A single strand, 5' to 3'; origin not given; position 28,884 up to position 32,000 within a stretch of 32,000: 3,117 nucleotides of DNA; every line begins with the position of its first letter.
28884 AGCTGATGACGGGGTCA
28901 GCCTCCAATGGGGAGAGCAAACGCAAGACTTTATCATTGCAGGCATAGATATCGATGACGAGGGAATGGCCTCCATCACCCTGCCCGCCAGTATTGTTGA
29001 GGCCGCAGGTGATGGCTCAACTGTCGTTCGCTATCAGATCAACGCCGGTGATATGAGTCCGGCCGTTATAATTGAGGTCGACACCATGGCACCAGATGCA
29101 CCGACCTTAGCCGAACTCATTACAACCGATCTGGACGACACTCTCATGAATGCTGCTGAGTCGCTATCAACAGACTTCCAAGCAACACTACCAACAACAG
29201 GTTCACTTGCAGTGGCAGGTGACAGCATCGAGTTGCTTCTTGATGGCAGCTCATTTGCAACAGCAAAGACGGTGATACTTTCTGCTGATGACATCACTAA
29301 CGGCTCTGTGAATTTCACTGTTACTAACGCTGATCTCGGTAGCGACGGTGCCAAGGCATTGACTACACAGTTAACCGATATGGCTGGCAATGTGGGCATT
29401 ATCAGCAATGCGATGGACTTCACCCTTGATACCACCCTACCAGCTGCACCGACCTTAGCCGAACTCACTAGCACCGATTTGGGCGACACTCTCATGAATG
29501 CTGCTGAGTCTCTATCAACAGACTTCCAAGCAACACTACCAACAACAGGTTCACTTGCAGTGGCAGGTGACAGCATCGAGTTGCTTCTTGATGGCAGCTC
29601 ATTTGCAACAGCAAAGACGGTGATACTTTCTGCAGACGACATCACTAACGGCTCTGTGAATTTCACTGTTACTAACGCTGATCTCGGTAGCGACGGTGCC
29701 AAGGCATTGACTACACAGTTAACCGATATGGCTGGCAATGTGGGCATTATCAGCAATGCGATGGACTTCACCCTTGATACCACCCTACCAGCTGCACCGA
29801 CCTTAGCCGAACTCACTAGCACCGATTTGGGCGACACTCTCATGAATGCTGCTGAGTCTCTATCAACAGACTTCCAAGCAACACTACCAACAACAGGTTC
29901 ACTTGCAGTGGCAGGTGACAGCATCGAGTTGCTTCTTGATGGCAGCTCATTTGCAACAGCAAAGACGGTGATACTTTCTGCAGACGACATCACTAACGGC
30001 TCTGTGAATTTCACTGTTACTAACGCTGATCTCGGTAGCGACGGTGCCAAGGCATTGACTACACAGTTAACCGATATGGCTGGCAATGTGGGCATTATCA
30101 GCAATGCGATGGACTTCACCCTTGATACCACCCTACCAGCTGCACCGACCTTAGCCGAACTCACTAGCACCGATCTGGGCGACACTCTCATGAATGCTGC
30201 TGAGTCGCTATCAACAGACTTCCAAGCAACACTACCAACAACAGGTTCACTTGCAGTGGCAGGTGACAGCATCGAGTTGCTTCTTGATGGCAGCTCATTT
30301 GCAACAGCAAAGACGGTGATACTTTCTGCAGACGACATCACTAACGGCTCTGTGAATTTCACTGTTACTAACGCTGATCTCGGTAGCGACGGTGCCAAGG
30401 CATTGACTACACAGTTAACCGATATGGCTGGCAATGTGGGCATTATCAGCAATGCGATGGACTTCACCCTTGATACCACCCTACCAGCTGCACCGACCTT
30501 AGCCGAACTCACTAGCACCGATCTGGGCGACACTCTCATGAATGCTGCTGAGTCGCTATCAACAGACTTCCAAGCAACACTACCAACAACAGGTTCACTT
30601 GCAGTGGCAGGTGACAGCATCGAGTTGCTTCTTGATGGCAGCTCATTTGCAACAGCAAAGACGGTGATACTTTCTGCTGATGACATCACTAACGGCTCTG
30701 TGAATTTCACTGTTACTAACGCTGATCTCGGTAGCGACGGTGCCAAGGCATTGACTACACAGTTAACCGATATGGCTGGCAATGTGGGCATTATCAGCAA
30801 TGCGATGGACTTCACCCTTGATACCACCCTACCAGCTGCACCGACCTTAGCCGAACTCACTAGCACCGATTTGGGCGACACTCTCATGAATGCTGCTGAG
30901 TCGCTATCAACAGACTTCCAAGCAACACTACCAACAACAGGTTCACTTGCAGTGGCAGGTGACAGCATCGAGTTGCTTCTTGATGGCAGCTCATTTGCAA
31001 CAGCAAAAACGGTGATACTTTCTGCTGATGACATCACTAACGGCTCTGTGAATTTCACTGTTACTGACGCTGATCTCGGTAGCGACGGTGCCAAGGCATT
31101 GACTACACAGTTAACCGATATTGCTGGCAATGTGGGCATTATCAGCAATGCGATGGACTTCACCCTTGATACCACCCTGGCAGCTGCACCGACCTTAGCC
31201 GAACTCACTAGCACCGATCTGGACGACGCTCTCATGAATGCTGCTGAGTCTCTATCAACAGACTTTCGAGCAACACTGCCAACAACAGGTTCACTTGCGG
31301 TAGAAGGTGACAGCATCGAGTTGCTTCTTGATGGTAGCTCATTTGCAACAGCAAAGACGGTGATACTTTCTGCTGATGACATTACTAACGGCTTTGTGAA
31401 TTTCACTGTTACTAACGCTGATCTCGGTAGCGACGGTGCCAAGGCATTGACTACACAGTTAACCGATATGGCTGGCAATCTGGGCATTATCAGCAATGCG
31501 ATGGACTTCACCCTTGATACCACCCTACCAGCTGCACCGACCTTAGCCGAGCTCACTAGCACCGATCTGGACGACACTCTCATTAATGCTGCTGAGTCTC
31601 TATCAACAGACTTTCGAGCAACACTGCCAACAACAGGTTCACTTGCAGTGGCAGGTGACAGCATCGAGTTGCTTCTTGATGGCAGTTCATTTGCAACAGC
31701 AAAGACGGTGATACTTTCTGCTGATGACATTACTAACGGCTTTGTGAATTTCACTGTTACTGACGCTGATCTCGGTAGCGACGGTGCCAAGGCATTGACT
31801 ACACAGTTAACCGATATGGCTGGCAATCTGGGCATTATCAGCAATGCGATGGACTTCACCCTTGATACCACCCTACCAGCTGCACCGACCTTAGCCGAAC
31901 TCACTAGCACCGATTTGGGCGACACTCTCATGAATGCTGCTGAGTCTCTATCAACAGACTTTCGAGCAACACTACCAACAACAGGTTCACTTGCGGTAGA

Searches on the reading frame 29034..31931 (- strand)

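Call 9: search_protein_families(library=pfam, proteins=[window:29034-31931:-], max_evalue=0.001)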
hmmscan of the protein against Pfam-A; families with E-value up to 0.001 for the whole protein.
window:29034-31931:- (965 aa): 2 families
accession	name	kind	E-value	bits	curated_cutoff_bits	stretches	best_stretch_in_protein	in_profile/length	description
PF03911.21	Sec61_beta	-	2.3e-06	28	27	0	349-365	16-32/41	Sec61beta family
PF04254.18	DUF432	-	0.00044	20.9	21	0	171-194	9-32/123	Protein of unknown function (DUF432)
